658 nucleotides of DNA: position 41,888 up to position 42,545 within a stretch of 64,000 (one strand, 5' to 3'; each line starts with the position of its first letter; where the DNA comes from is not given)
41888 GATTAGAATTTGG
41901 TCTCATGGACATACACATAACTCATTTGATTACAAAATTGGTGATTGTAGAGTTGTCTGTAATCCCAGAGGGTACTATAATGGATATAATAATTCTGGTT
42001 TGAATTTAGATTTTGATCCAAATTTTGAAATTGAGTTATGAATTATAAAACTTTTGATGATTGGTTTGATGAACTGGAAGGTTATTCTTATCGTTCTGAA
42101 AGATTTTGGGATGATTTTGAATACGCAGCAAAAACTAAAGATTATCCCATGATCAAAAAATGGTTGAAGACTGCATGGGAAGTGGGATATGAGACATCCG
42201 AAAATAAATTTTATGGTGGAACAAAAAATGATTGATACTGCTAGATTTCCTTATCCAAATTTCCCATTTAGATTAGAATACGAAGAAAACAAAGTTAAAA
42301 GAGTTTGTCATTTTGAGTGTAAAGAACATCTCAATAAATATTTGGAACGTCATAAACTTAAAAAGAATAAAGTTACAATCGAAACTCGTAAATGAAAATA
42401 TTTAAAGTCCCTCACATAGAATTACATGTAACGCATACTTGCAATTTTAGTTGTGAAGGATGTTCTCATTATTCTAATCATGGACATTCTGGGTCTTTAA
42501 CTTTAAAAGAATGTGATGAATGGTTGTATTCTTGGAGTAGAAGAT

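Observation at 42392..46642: Radical SAM - carbamoyltransferase - duplicated SGNH-like hydrolase cluster (candidate modification pathway)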

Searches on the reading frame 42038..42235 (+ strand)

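Call 3: search_protein_families(library=pfam, proteins=[window:42038-42235:+], max_evalue=0.1)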
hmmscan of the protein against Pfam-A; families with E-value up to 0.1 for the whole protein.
window:42038-42235:+ (65 aa): 1 family
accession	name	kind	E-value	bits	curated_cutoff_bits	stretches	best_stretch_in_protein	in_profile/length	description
PF18052.6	Rx_N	-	0.076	13.6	27.7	0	5-34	53-82/93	Rx N-terminal domain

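Call 4: search_protein_families(library=phrogs, proteins=[window:42038-42235:+], max_evalue=0.01)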
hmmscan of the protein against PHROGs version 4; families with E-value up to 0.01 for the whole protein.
window:42038-42235:+ (65 aa): 0 families

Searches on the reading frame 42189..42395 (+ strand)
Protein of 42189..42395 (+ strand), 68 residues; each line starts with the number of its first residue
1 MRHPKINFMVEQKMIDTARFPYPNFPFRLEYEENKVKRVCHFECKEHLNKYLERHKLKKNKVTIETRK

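Call 3: search_protein_families(library=pfam, proteins=[window:42189-42395:+], max_evalue=0.1)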
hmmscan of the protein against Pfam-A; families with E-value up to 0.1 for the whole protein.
window:42189-42395:+ (68 aa): 0 families

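Call 4: search_protein_families(library=phrogs, proteins=[window:42189-42395:+], max_evalue=0.01)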
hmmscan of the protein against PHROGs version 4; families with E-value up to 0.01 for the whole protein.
window:42189-42395:+ (68 aa): 3 families
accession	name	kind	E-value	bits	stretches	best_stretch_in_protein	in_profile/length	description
phrog_1609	-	unknown function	3.1e-11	43.9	1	20-65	9-53/59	-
phrog_3790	-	unknown function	3.6e-11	44.8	1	19-64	4-49/124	-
phrog_23641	-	unknown function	4.2e-09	37.8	1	18-58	58-96/104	-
